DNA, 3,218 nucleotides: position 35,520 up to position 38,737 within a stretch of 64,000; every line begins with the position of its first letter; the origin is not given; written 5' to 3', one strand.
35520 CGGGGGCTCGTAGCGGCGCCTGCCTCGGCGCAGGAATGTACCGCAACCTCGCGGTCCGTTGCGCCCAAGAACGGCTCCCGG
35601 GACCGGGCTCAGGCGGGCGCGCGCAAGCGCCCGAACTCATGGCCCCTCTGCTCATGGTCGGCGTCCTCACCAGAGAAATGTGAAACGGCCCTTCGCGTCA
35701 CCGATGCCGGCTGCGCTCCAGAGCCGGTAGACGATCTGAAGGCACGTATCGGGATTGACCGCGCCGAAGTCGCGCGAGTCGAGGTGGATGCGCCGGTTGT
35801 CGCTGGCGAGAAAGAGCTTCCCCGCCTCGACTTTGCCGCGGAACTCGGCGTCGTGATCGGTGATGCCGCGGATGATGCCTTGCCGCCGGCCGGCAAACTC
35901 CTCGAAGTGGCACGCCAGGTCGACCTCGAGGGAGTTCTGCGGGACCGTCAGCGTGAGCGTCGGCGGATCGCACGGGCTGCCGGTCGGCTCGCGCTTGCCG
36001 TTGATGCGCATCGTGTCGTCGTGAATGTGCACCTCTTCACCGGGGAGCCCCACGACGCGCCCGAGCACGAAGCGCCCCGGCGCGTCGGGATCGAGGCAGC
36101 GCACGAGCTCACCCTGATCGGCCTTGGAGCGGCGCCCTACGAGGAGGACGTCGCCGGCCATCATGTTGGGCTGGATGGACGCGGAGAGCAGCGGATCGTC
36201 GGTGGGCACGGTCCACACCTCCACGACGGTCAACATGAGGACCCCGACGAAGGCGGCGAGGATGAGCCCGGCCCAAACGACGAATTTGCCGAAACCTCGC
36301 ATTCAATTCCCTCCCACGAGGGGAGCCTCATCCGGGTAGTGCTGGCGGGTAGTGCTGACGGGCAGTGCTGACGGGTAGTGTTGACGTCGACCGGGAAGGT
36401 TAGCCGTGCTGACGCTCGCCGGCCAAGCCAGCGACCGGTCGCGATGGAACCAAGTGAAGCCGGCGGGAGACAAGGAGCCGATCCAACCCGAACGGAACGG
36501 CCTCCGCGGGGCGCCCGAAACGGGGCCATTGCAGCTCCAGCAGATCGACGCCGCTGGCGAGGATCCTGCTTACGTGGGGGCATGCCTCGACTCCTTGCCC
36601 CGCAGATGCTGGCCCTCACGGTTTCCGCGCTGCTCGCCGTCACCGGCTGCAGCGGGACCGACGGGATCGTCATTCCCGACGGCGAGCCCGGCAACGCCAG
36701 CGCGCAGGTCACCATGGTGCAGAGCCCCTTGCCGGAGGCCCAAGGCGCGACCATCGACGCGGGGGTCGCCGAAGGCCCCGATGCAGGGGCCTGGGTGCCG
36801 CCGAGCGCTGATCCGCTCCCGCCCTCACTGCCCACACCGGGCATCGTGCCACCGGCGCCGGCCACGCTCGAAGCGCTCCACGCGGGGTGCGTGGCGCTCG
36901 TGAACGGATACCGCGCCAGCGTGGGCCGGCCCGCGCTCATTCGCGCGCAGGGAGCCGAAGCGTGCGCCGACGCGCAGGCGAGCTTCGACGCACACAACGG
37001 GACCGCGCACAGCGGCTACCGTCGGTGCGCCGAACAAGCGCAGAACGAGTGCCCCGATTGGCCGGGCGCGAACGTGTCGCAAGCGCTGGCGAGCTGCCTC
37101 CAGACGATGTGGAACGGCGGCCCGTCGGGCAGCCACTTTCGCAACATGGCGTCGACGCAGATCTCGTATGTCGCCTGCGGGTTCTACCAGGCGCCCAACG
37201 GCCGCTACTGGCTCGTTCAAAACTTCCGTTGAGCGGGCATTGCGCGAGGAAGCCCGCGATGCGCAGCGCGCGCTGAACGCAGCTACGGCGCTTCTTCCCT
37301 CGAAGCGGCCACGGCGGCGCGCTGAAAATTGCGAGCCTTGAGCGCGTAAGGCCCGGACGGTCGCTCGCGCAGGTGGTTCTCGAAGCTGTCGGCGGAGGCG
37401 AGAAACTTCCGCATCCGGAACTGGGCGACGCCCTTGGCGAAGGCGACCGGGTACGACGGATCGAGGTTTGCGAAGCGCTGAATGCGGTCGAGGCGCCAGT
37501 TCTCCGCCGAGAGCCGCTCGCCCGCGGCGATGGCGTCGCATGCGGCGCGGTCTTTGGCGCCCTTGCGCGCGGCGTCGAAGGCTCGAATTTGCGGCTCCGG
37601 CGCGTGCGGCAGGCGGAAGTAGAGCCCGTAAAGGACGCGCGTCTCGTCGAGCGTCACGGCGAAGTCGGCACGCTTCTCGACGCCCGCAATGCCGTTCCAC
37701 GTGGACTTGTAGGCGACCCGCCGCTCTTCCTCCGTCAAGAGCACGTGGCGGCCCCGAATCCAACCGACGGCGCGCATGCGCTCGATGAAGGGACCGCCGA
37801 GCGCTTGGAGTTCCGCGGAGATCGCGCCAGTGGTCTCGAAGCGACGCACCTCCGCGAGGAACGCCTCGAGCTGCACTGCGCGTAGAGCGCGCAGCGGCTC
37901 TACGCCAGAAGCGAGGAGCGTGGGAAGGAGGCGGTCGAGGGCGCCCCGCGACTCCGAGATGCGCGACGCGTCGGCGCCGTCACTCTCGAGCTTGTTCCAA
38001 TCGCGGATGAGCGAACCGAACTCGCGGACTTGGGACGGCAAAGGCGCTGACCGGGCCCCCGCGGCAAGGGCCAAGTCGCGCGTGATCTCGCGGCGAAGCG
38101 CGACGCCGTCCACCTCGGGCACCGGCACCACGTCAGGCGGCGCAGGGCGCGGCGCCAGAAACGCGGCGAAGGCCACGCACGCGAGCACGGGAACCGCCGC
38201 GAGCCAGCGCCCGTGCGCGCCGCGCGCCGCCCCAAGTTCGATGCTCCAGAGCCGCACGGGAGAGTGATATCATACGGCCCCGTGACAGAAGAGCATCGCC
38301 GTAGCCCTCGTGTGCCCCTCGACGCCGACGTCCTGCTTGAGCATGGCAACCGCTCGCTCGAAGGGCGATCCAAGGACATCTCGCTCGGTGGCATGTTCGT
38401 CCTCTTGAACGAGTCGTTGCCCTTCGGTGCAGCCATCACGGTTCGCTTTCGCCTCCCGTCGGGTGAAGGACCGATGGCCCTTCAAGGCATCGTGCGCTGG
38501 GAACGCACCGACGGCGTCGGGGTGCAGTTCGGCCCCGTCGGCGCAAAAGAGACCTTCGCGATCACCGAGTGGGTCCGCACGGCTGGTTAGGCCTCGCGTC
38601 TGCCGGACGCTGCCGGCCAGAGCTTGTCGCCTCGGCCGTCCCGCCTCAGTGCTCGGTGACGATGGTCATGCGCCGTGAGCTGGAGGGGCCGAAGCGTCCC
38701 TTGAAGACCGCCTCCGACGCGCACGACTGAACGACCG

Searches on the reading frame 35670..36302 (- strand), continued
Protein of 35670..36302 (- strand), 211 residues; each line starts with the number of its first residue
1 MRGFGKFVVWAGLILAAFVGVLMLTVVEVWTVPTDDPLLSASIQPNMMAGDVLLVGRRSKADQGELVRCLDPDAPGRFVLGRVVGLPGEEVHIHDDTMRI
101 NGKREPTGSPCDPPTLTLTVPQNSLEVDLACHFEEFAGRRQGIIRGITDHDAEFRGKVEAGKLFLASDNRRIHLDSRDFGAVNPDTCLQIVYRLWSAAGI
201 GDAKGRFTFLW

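Call 58: list_cluster_members(proteins=[P0001])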
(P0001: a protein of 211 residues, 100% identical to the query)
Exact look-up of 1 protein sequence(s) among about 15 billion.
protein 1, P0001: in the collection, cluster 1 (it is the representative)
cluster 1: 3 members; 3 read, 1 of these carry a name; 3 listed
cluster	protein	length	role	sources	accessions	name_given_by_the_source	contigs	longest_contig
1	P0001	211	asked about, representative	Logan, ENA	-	-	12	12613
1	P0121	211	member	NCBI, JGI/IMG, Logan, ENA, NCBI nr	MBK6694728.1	MAG: signal peptidase I [Myxococcales bacterium] | signal peptidase I [Myxococcales bacterium]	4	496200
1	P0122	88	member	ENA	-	-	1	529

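Call 60: find_encoding_contigs(protein=P0001, flank=1500, max_places=10)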
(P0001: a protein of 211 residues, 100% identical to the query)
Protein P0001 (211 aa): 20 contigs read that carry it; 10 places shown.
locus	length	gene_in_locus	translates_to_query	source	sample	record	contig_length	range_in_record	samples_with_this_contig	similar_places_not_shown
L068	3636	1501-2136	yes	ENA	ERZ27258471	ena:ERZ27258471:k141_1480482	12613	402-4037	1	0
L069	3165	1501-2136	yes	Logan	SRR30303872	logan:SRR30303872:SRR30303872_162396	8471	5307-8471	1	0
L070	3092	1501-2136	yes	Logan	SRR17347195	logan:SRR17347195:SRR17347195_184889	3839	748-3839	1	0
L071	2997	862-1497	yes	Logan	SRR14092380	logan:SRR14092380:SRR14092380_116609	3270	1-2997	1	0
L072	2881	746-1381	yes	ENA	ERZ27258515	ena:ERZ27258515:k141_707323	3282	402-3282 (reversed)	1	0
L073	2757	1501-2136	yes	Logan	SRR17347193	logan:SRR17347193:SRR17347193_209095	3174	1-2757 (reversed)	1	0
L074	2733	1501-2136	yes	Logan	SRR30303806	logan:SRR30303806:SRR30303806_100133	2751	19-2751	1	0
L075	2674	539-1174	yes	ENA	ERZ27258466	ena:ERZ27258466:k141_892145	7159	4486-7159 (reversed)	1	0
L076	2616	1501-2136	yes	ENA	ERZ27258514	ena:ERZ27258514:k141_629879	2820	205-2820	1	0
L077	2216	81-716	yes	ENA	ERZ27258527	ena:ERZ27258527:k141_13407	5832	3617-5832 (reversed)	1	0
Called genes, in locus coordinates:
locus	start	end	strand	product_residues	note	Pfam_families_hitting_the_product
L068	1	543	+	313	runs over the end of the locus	?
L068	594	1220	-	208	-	PF00188:CAP (weak)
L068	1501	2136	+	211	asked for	PF10502:Peptidase_S26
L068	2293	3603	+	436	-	PF12773:DZR (faint), PF16697:Yop-YscD_cpl (faint), PF00498:FHA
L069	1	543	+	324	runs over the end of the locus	-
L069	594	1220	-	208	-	PF00188:CAP (weak)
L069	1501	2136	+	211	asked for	PF10502:Peptidase_S26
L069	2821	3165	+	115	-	?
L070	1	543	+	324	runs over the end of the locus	-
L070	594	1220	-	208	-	PF00188:CAP (weak)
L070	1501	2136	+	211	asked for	PF10502:Peptidase_S26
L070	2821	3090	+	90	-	?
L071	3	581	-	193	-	?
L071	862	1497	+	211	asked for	PF10502:Peptidase_S26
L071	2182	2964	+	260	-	PF16697:Yop-YscD_cpl (faint), PF00498:FHA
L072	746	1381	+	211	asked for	PF10502:Peptidase_S26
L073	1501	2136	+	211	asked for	PF10502:Peptidase_S26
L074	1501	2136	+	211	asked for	PF10502:Peptidase_S26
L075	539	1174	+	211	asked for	PF10502:Peptidase_S26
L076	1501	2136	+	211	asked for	PF10502:Peptidase_S26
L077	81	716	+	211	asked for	PF10502:Peptidase_S26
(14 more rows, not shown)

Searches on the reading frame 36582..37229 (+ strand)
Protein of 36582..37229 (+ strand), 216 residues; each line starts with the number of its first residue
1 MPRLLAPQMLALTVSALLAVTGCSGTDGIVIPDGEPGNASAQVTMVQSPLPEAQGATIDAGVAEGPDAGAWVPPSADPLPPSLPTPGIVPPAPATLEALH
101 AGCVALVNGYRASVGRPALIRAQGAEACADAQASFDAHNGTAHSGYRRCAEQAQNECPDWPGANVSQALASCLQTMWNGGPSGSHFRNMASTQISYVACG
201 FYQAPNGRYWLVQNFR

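Call 10: search_protein_families(library=pfam, proteins=[window:36582-37229:+])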
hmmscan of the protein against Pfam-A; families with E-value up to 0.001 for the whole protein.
window:36582-37229:+ (216 aa): 1 family
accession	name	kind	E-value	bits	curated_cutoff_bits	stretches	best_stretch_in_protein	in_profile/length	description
PF00188.32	CAP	-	6.2e-07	30.7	21.1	1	105-215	2-117/117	Cysteine-rich secretory protein family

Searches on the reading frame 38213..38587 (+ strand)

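Call 10: search_protein_families(library=pfam, proteins=[window:38213-38587:+])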
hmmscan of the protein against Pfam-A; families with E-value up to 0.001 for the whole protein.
window:38213-38587:+ (125 aa): 1 family
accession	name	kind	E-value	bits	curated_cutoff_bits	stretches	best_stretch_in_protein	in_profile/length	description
PF07238.19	PilZ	-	1.3e-17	64.4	22.5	1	28-109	2-88/102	PilZ domain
